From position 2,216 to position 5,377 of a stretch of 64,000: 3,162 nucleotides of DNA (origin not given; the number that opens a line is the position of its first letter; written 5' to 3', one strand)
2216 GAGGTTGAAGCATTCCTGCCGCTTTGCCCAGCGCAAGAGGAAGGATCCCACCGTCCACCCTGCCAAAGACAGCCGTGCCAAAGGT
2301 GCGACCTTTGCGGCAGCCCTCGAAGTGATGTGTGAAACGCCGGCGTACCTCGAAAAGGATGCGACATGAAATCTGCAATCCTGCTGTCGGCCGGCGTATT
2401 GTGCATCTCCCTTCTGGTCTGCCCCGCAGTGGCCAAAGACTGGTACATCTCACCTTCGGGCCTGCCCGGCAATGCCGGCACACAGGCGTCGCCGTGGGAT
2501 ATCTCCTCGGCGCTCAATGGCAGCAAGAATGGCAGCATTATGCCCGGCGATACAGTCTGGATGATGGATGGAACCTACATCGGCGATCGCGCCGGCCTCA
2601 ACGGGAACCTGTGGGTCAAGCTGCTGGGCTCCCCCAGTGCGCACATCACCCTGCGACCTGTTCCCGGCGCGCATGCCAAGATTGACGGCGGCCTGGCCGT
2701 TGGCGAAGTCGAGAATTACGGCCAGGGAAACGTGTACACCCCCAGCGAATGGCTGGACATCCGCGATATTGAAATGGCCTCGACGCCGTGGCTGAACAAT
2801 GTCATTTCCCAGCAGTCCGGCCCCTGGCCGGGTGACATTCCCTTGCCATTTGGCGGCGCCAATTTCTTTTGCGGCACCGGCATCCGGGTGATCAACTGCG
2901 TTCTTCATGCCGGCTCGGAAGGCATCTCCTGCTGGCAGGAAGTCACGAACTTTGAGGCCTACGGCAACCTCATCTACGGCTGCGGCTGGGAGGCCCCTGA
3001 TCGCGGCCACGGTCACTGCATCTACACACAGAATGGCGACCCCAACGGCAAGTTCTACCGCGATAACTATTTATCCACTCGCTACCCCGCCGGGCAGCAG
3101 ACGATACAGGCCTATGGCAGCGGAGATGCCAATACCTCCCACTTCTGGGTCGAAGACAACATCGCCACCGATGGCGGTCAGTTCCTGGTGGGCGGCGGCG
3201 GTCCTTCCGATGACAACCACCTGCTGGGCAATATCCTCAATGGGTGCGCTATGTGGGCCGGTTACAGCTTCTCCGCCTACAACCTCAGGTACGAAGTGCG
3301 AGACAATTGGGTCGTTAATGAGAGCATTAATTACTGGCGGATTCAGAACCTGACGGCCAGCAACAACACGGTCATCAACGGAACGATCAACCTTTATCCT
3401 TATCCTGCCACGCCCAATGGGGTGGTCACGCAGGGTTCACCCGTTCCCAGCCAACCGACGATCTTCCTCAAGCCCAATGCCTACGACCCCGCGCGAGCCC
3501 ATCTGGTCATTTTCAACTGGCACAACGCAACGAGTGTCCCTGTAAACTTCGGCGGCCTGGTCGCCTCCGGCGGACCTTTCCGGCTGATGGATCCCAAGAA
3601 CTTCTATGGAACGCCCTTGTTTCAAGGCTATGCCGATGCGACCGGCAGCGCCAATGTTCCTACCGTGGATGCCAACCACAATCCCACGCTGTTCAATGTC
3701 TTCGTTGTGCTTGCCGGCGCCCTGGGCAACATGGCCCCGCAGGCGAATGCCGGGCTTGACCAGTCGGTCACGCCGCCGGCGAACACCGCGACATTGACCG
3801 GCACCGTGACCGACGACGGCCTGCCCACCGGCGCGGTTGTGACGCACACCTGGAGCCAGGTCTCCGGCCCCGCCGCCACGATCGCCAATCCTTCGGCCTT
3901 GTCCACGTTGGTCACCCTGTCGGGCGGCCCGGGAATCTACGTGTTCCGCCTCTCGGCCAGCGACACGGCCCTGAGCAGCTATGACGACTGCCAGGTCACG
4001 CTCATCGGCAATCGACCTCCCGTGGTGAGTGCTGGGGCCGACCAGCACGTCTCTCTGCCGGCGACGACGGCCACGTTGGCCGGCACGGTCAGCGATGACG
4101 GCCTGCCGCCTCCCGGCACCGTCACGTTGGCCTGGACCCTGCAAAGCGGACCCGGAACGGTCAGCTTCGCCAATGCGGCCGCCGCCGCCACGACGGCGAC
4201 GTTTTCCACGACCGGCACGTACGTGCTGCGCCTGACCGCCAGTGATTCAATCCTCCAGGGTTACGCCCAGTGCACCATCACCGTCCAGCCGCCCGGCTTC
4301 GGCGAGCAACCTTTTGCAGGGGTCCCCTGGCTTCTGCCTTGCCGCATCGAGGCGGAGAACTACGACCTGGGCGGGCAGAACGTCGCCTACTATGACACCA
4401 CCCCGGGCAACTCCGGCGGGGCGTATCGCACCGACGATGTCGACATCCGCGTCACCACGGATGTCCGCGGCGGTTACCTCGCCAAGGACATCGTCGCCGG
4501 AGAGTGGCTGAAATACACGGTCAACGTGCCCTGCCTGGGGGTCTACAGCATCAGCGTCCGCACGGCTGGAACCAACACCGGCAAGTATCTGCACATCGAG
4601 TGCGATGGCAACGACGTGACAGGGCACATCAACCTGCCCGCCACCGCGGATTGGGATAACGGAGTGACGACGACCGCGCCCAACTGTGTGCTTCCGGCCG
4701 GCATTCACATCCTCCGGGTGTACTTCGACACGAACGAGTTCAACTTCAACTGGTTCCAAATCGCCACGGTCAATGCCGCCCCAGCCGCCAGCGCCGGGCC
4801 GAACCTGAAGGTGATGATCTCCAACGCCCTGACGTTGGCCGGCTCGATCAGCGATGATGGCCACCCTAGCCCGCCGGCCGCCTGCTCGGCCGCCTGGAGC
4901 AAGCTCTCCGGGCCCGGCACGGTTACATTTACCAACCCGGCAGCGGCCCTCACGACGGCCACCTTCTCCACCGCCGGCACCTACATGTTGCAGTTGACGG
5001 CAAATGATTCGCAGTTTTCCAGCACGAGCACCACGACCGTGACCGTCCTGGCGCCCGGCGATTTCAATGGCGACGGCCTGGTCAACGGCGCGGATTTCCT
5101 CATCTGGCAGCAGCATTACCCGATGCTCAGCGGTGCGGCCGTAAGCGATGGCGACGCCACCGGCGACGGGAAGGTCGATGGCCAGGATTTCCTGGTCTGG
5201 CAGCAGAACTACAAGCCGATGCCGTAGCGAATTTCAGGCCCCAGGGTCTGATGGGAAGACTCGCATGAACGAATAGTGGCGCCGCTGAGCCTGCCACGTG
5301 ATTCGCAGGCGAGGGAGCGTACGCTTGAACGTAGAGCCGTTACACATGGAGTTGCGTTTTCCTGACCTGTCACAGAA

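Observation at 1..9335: Three consecutive dockerin-tailed giant secreted proteins sharing near-identical DNA modules (cellulosome-like component set in a non-clostridial context)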

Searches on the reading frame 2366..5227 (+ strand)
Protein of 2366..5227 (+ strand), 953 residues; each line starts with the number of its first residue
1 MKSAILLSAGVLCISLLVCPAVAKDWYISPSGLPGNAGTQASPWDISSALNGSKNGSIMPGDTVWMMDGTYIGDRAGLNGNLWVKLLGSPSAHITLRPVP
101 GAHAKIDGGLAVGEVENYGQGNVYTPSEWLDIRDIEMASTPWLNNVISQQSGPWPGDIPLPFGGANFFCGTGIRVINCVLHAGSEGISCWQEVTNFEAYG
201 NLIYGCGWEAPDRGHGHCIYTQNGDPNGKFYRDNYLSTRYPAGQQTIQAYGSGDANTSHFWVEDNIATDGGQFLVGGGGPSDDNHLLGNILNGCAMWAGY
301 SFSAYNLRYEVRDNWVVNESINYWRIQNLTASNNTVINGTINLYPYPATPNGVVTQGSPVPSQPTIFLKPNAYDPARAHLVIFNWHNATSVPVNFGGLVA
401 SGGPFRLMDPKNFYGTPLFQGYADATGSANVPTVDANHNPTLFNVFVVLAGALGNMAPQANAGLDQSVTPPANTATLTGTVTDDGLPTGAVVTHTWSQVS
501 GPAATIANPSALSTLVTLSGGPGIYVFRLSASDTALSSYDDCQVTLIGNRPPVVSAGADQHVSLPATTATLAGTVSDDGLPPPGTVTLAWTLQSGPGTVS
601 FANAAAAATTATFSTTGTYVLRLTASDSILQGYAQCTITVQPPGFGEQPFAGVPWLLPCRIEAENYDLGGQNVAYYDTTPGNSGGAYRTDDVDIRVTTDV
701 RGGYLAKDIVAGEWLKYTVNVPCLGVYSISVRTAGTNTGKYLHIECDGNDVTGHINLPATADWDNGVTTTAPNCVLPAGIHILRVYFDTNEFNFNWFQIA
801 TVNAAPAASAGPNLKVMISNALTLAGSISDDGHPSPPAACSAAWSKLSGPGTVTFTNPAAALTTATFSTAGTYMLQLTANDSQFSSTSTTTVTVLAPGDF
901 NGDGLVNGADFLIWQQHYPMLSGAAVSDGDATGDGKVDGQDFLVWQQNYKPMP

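Call 3: search_protein_families(library=pfam, proteins=[window:2366-5224:+], max_evalue=0.01)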
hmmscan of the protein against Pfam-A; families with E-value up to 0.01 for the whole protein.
window:2366-5224:+ (953 aa): 7 families
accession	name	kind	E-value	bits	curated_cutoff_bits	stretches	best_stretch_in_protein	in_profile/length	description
PF22352.2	K319L-like_PKD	-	8.6e-39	131.9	27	3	462-545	1-83/84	K319L-like, PKD domain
PF03422.21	CBM_6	-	1.2e-14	55.1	28.9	1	690-799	9-123/125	Carbohydrate binding module (family 6)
PF18099.7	CBM_35_2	-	4.5e-13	49.7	23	1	688-798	1-111/112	Carbohydrate binding module (family 35)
PF00801.26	PKD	-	4.2e-09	36.7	23.5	2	841-894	31-80/80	PKD domain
PF18911.6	PKD_4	-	2e-08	34.6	27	0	803-894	1-83/85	PKD domain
PF00404.24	Dockerin_1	-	4.2e-06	27.3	22.9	1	897-944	1-51/57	Dockerin type I domain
PF18981.6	InlK_D3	-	0.00044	20.7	25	0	866-894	45-73/75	Internalin K domain (D3/D4)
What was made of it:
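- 4427..4762 (+): CBM6/CBM35 carbohydrate-binding module of g2. Pfam CBM_6 55.1 bits and CBM_35_2 49.7 bits (call 3).
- On CBM6/CBM35: 55.1 and 49.7 bits (call 3).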

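Call 4: search_protein_families(library=ncbifam, proteins=[window:2366-5224:+], max_evalue=0.01)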
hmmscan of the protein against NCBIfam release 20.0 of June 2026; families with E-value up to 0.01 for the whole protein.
window:2366-5224:+ (953 aa): 4 families
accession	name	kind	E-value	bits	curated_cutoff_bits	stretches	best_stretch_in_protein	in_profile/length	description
NF041578.1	betaarabinsidaseHypBA2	equivalog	5.2e-34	117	3200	3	563-639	1053-1131/1709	beta-L-arabinobiosidase HypBA2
NF038112.1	myxo_dep_M36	subfamily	3e-20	71.1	1500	2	453-641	1185-1376/1604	myxosortase-dependent M36 family metallopeptidase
NF041903.1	exo-PATE_PelX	equivalog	3.6e-05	22.3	1490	1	21-72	387-433/734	pectate disaccharide-lyase PelX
NF041540.1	dockerin_GC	domain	0.0065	16.8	29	0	897-949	2-63/67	GC-type dockerin domain-anchored protein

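Call 9: find_encoding_contigs(protein=window:2366-5227:+, flank=10000, max_places=6)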
Protein window:2366-5227:+ (953 aa): 4 contigs read that carry it; 2 places shown.
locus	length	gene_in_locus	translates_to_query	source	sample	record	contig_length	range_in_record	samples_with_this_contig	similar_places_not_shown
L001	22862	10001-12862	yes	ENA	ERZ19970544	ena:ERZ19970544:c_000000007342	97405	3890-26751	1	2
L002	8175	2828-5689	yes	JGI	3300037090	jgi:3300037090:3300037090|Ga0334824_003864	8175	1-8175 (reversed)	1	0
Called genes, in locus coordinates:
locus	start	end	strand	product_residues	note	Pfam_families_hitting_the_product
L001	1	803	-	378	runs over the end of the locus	PF09704:Cas_Cas5d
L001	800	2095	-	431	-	PF09344:Cas_CT1975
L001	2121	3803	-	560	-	PF09481:CRISPR_Cse1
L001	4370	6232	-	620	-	-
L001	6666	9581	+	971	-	PF22842:Pel9A-like_beta_helix, PF00801:PKD (faint), PF22352:K319L-like_PKD, PF13385:Laminin_G_3, PF22352:K319L-like_PKD, PF00404:Dockerin_1 (weak)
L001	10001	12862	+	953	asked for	PF00801:PKD (faint), PF18911:PKD_4 (faint), PF22352:K319L-like_PKD, PF03422:CBM_6, PF18099:CBM_35_2, PF22352:K319L-like_PKD, PF00404:Dockerin_1 (weak)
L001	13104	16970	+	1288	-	PF18027:Pepdidase_M14_N (weak), PF00246:Peptidase_M14 (weak), PF00801:PKD (faint), PF18911:PKD_4 (faint), PF22352:K319L-like_PKD, PF18981:InlK_D3 (faint), PF22352:K319L-like_PKD, PF00404:Dockerin_1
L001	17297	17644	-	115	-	PF07238:PilZ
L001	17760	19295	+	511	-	PF00590:TP_methylase, PF02602:HEM4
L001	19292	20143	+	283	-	PF00753:Lactamase_B, PF12706:Lactamase_B_2, PF23023:Anti-Pycsar_Apyc1 (weak)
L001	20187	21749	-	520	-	PF00989:PAS, PF08448:PAS_4, PF13426:PAS_9, PF08447:PAS_3, PF13188:PAS_8 (weak), PF13426:PAS_9 (weak), PF07730:HisKA_3, PF02518:HATPase_c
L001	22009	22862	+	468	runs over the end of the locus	PF22847:Glyco_hydro_43_rel (faint)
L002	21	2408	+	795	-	PF00801:PKD (faint), PF22352:K319L-like_PKD, PF13385:Laminin_G_3, PF22352:K319L-like_PKD, PF00404:Dockerin_1 (weak)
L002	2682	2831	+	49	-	-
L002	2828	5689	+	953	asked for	PF00801:PKD (faint), PF18911:PKD_4 (faint), PF22352:K319L-like_PKD, PF03422:CBM_6, PF18099:CBM_35_2, PF22352:K319L-like_PKD, PF00404:Dockerin_1 (weak)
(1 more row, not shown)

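Call 33: search_protein_families(library=pfam, proteins=[L001:6666-9581:+, L001:4370-6232:-], max_evalue=1)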
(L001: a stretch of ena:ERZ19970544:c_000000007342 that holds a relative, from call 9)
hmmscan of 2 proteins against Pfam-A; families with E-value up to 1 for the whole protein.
L001:6666-9581:+ (971 aa): 9 families
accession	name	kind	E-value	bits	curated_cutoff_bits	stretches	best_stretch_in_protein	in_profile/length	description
PF22352.2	K319L-like_PKD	-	2.5e-26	91.9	27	2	468-550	3-84/84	K319L-like, PKD domain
PF13385.13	Laminin_G_3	-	2.5e-10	41.1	27.6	1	629-809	12-150/151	Concanavalin A-like lectin/glucanases superfamily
PF00404.24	Dockerin_1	-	3.3e-07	30.8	22.9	1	917-964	1-51/57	Dockerin type I domain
PF00801.26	PKD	-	1.6e-05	25.2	23.5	2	465-538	10-68/80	PKD domain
PF07691.17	PA14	-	0.0037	17.5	24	0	502-540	35-73/147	PA14 domain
PF14382.12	ECR1_N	-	0.0059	16.8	27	1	708-726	3-21/38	Exosome complex exonuclease RRP4 N-terminal region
PF17801.7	Melibiase_C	-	0.074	13.6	22.9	0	371-405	14-45/71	Alpha galactosidase C-terminal beta sandwich domain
PF18981.6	InlK_D3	-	0.22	12.1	25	0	886-914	45-73/75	Internalin K domain (D3/D4)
PF00036.39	EF-hand_1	-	0.51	10.5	25.4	0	949-963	9-23/29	EF hand domain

L001:4370-6232:- (620 aa): 2 families
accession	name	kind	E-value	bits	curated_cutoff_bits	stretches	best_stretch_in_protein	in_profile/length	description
PF00648.27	Peptidase_C2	-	1.7e-24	86.8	23.8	1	397-586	41-243/297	Calpain family cysteine protease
PF05887.16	Trypan_PARP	-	0.004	17.6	100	1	146-203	53-110/134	Procyclic acidic repetitive protein (PARP)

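Call 80: search_protein_families(library=ncbifam, proteins=[L001:4370-6232:-], max_evalue=0.1)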
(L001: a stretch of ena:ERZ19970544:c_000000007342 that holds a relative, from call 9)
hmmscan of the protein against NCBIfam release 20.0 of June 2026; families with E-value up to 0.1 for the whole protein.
L001:4370-6232:- (620 aa): 10 families
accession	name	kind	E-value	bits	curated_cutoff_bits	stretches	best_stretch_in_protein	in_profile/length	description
NF033186.1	internalin_K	exception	2.2e-07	29.7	1100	1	153-215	503-565/604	class 1 internalin InlK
NF037973.1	metallo_SslE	exception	2.6e-06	25.1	3000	1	149-196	41-88/1519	lipoprotein metalloprotease SslE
NF046115.1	Ca_rpt_SMc04171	equivalog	0.00033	19.9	625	1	214-338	198-322/574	SMc04171 family calcium-binding repeat protein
NF008084.0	PRK10819.1-5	equivalog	0.00091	19.2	315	1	155-200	60-108/249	TonB system transport protein TonB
NF053766.1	ZapA_metallo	exception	0.0014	17.7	940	1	273-339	322-385/483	ZapA family metalloprotease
NF012209.1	LEPR-8K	domain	0.0058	16.2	17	1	16-28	6-18/24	LEPR-XLL domain-containing protein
NF033943.0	RTX_toxin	subfamily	0.008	14.4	1000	1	289-339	757-806/930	RTX family hemolysin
TIGR04526.1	predic_Ig_block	subfamily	0.016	14.2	150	1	161-196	79-111/693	putative immunoglobulin-blocking virulence protein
NF035945.1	Zn_serralysin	subfamily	0.018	14.2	500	1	287-332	323-367/462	serralysin family metalloprotease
NF033845.1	MSCRAMM_ClfB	exception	0.066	11.1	999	1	157-198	539-580/871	MSCRAMM family adhesin clumping factor ClfB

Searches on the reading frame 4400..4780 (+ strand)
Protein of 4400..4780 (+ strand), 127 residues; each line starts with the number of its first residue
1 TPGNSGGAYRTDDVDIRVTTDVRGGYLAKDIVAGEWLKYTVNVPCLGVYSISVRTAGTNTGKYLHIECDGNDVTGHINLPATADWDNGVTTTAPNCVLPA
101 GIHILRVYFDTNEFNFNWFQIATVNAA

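Call 76: search_solved_structures(query=window:4400-4780:+, max_evalue=0.001)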
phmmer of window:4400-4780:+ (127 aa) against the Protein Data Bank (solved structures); distinct sequences matched with E-value up to 0.001: 13.
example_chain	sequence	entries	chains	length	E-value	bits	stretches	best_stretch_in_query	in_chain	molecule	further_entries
8zvk_A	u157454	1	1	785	5.1e-25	91.4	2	23-121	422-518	AaBgIC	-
5la2_A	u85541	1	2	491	7.4e-18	68.2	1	4-123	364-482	Carbohydrate binding family 6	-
2y8k_A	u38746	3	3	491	7.4e-18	68.2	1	4-123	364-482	CARBOHYDRATE BINDING FAMILY 6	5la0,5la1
5g56_A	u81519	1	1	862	8.1e-18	68.1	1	4-125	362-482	CARBOHYDRATE BINDING FAMILY 6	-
1uxz_A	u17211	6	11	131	6.8e-12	48.9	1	17-122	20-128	CELLULASE B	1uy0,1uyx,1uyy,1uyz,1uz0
5fui_A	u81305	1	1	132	1.9e-07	34.5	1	23-121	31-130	ENDO-1,3-BETA-GLUCANASE, FAMILY GH16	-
2vzp_A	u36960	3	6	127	1.3e-05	28.6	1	25-109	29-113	EXO-BETA-D-GLUCOSAMINIDASE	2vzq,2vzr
8j3x_A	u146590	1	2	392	5e-05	26.7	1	17-121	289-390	Putative polysaccharide-binding protein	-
8j3y_A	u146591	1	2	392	5.1e-05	26.7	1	17-121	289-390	Putative polysaccharide-binding protein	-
2vzt_A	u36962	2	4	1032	0.00062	23.2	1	25-108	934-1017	EXO-BETA-D-GLUCOSAMINIDASE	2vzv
2vzs_A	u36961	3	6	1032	0.00062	23.2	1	25-108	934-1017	EXO-BETA-D-GLUCOSAMINIDASE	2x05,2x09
2vzo_A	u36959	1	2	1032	0.00062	23.2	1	25-108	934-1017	EXO-BETA-D-GLUCOSAMINIDASE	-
2vzu_A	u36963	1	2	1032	0.00062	23.2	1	25-108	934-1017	EXO-BETA-D-GLUCOSAMINIDASE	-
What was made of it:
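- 4427..4762 (+): PDB sequence hits to CBM6 modules, E 5e-25 to 7e-12 (call 76).
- On CBM6/CBM35: PDB hits E 5e-25 to 7e-12 (call 76).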
